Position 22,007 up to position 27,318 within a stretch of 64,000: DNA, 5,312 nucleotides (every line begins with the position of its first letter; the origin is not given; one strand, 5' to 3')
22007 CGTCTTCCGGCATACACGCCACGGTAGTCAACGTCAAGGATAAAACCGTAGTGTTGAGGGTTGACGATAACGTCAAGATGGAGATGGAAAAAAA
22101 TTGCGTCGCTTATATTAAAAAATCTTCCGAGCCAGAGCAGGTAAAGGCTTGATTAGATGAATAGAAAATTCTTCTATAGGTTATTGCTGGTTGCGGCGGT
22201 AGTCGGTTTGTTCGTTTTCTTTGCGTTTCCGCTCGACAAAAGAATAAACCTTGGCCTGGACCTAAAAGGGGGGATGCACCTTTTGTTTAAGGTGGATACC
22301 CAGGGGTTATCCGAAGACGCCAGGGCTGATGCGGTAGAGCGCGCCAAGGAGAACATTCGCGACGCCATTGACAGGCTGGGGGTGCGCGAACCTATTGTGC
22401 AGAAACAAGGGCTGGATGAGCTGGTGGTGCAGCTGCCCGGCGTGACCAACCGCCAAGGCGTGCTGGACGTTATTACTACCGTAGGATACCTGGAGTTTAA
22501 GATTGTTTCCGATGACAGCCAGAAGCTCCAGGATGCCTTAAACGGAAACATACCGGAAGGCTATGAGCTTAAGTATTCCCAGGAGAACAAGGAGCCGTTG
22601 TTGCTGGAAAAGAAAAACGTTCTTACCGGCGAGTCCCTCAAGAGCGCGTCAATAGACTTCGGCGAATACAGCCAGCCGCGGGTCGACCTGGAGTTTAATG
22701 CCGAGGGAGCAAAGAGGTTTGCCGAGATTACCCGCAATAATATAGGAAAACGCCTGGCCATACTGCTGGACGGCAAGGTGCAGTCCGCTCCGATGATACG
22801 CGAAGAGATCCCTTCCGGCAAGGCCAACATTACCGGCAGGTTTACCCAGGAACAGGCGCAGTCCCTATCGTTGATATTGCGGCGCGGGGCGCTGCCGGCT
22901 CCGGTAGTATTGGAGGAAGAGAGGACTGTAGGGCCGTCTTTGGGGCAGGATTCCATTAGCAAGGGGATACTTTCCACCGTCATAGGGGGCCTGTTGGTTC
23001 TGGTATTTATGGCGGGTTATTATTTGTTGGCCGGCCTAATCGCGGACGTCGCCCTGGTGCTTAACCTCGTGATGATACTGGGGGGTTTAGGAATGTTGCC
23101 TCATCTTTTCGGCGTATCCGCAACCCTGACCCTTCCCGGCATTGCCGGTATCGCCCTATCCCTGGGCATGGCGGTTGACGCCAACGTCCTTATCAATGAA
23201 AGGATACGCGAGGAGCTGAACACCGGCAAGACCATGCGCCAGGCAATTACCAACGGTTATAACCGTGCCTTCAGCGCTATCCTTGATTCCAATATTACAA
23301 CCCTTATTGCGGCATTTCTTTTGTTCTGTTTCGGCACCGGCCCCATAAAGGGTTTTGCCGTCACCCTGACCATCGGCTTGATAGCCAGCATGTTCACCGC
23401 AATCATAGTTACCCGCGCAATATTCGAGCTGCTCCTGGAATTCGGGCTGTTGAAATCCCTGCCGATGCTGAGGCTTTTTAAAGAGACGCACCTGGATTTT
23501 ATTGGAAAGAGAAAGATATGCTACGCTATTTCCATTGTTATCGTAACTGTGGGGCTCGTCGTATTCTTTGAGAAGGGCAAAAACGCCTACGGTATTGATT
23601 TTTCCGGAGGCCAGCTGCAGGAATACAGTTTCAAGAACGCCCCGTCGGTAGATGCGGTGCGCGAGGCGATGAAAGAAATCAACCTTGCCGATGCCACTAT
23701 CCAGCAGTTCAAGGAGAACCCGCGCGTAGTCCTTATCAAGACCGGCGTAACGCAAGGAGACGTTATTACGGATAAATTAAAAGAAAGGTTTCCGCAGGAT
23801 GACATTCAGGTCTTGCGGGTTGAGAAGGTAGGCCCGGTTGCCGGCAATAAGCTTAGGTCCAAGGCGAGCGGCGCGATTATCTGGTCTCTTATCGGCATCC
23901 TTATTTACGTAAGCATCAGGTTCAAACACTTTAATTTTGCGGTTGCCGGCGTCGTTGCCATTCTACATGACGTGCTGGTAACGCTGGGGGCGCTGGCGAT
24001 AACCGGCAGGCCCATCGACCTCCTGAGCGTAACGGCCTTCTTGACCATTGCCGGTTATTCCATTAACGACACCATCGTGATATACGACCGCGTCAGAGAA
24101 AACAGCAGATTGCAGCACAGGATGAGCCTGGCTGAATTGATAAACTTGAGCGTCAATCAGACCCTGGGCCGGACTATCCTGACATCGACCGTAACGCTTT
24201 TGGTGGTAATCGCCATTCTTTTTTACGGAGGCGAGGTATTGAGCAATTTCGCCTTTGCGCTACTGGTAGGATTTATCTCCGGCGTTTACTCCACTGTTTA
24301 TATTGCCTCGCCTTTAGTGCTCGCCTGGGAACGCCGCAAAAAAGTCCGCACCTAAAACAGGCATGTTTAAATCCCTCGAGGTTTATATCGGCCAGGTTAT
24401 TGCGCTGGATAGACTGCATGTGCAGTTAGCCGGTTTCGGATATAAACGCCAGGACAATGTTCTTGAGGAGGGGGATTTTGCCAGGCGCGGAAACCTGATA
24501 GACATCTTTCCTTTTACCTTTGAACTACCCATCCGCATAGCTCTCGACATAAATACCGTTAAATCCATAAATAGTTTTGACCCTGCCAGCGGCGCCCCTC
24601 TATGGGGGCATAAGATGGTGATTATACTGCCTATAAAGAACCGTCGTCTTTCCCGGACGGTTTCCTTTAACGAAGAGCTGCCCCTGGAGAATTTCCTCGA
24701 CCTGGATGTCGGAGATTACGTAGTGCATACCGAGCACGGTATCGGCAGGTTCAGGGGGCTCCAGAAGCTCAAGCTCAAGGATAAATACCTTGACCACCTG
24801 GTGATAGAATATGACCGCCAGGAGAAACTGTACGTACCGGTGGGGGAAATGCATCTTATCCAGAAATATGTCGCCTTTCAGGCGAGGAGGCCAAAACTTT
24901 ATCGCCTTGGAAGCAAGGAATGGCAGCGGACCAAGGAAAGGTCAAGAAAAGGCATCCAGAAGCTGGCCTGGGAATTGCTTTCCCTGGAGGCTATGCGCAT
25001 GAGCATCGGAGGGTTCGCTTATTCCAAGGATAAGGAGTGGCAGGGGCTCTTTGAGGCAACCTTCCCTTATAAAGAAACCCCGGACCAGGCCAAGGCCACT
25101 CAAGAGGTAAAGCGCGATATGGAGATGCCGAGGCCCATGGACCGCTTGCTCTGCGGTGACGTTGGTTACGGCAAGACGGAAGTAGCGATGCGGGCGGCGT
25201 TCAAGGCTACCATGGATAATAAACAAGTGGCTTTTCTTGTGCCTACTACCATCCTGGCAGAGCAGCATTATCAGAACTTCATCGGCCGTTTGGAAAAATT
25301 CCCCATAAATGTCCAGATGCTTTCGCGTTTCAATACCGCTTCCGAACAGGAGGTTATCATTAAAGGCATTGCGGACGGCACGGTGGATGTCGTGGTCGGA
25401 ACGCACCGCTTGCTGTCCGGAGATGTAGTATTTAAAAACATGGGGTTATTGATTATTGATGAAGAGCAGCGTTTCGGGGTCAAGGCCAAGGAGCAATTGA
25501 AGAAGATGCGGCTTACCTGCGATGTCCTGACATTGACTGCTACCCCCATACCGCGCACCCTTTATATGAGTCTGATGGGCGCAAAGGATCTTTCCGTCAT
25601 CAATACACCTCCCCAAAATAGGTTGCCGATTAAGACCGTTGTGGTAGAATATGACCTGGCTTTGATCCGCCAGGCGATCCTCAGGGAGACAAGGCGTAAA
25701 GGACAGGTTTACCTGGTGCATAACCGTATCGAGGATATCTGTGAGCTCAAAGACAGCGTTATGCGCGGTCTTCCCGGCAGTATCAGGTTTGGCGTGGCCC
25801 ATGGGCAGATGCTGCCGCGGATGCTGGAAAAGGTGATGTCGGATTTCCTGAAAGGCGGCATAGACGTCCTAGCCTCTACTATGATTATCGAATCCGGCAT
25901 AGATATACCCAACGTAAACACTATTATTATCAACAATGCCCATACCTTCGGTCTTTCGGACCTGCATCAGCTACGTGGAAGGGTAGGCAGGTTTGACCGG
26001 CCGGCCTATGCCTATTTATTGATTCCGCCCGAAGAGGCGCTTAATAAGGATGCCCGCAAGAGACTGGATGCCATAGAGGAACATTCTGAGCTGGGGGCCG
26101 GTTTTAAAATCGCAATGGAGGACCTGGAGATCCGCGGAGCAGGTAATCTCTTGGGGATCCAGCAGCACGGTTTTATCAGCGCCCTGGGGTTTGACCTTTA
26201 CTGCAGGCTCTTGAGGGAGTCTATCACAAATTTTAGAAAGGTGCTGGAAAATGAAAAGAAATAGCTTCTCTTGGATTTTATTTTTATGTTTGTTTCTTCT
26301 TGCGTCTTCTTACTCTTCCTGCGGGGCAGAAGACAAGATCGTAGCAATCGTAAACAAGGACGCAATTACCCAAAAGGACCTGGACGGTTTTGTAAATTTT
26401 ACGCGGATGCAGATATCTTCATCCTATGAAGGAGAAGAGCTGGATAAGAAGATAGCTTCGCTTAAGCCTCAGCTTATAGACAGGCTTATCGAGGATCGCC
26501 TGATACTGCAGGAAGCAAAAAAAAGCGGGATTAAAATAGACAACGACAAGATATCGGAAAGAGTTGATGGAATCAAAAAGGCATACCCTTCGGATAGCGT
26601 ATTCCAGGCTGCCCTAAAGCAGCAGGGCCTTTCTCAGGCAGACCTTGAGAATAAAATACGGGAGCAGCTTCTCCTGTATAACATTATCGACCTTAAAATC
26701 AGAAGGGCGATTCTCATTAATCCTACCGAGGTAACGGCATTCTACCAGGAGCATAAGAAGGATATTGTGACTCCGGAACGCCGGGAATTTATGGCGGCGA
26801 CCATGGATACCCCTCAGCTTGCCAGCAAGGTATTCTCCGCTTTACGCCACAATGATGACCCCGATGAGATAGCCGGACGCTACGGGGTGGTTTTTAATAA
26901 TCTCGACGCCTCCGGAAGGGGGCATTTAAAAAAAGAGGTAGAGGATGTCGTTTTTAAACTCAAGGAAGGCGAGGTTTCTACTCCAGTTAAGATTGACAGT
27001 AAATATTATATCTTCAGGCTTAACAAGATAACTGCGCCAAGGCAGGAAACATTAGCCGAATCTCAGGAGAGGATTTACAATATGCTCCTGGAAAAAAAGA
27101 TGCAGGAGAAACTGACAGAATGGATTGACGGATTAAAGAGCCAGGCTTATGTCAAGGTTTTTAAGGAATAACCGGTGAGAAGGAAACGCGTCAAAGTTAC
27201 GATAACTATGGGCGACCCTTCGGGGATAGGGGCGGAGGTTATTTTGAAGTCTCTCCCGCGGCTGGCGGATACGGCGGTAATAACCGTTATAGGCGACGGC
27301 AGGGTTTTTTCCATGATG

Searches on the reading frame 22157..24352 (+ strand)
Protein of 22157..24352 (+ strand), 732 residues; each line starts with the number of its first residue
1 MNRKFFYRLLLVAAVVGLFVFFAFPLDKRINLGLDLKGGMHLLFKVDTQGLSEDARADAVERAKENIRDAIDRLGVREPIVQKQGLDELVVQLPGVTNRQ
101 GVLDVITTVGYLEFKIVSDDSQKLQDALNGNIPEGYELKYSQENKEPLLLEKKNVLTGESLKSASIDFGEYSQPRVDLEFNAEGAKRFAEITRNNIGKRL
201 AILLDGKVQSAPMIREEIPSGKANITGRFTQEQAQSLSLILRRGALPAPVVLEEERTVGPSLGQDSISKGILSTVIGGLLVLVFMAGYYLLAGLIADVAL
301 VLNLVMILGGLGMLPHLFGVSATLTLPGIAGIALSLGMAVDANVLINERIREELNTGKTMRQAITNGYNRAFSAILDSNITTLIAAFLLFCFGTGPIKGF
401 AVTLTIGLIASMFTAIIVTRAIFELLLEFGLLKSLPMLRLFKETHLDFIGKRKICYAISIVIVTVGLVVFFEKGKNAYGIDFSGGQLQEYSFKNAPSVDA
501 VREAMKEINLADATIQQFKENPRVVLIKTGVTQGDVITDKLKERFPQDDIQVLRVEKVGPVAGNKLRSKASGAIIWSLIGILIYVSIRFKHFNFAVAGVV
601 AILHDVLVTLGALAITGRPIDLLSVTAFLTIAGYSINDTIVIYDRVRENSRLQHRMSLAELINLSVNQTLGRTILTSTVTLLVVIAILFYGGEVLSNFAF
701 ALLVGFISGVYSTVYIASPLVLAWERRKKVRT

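Call 61: search_protein_families(library=pfam, proteins=[window:22157-24352:+], max_evalue=0.00001)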
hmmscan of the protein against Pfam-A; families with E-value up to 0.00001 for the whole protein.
window:22157-24352:+ (732 aa): 5 families
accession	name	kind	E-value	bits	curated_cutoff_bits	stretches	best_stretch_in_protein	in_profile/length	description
PF02355.23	SecD_SecF_C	-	1.6e-76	256.4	20.5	2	547-726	11-188/189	Protein export membrane protein SecD/SecF, C-terminal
PF22599.2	SecDF_P1_head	-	4.5e-37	126.9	27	1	139-248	4-114/114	SecDF, P1 head subdomain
PF21760.3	SecD_1st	-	7.3e-16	57.8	27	1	60-118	1-59/60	Protein translocase subunit SecDF, P1 domain, N-terminal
PF07549.19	Sec_GG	-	2.5e-07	30.4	20.3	0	28-49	6-27/28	SecD/SecF GG Motif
PF03176.21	MMPL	-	4.7e-07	29.5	20.5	1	274-430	152-306/333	MMPL family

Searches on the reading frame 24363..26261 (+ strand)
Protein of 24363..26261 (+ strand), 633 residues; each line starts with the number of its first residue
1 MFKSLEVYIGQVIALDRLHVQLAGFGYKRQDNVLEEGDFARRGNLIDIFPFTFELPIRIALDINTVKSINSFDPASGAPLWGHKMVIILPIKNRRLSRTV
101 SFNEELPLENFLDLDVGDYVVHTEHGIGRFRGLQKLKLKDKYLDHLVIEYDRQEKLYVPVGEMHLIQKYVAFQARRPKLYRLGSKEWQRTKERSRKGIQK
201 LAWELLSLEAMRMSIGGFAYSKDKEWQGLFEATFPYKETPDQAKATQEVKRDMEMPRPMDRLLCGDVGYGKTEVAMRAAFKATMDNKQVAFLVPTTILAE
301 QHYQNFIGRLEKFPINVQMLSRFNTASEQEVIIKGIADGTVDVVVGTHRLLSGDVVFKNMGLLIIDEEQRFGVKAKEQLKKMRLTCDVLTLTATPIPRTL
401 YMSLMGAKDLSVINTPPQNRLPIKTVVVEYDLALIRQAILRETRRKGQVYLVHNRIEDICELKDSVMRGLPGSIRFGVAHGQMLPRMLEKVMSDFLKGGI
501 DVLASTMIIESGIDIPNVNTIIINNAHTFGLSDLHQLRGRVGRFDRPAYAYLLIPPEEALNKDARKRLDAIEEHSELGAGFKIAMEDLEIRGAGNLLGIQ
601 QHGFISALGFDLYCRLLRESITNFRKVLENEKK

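Call 61: search_protein_families(library=pfam, proteins=[window:24363-26261:+], max_evalue=0.00001)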
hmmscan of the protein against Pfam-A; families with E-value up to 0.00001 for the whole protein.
window:24363-26261:+ (633 aa): 5 families
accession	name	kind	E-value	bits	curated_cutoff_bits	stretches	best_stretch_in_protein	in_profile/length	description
PF00270.35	DEAD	-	7.4e-23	81.5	26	1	239-400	1-164/167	DEAD/DEAH box helicase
PF00271.37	Helicase_C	-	4.7e-20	72.3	23.5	1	436-544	7-109/110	Helicase conserved C-terminal domain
PF02559.22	CarD_TRCF_RID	-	2.7e-17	63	23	1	114-170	1-57/57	CarD-like/TRCF RID domain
PF17757.6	UvrB_inter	-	8.8e-16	58.2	22.9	1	6-92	2-89/91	UvrB interaction domain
PF04851.21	ResIII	-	4.2e-10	40.2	22.5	1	239-395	5-162/164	Type III restriction enzyme, res subunit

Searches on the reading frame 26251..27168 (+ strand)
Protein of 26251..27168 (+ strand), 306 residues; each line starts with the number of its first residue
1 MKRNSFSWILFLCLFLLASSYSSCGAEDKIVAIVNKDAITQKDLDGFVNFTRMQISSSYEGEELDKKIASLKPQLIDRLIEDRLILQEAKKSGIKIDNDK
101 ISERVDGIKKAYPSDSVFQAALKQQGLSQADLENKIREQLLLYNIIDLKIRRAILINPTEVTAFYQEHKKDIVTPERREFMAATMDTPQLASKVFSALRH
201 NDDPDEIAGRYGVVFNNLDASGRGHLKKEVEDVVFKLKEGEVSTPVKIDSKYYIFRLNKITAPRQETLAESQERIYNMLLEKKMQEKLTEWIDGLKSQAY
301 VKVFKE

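Call 61: search_protein_families(library=pfam, proteins=[window:26251-27168:+], max_evalue=0.00001)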
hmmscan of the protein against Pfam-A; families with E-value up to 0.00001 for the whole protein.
window:26251-27168:+ (306 aa): 4 families
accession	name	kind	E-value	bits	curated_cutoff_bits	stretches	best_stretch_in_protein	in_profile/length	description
PF13624.11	SurA_N_3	-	4.9e-18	65.9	27.2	1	9-143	13-159/162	SurA-like N-terminal domain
PF13145.12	Rotamase_2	-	6e-17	63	27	1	158-270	3-118/121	PPIC-type PPIASE domain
PF09312.16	SurA_N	-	1.8e-16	60.8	30.8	1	28-143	2-115/118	SurA N-terminal domain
PF13623.11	SurA_N_2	-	4.4e-11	43.3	28.5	1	8-119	14-130/145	SurA-like N-terminal domain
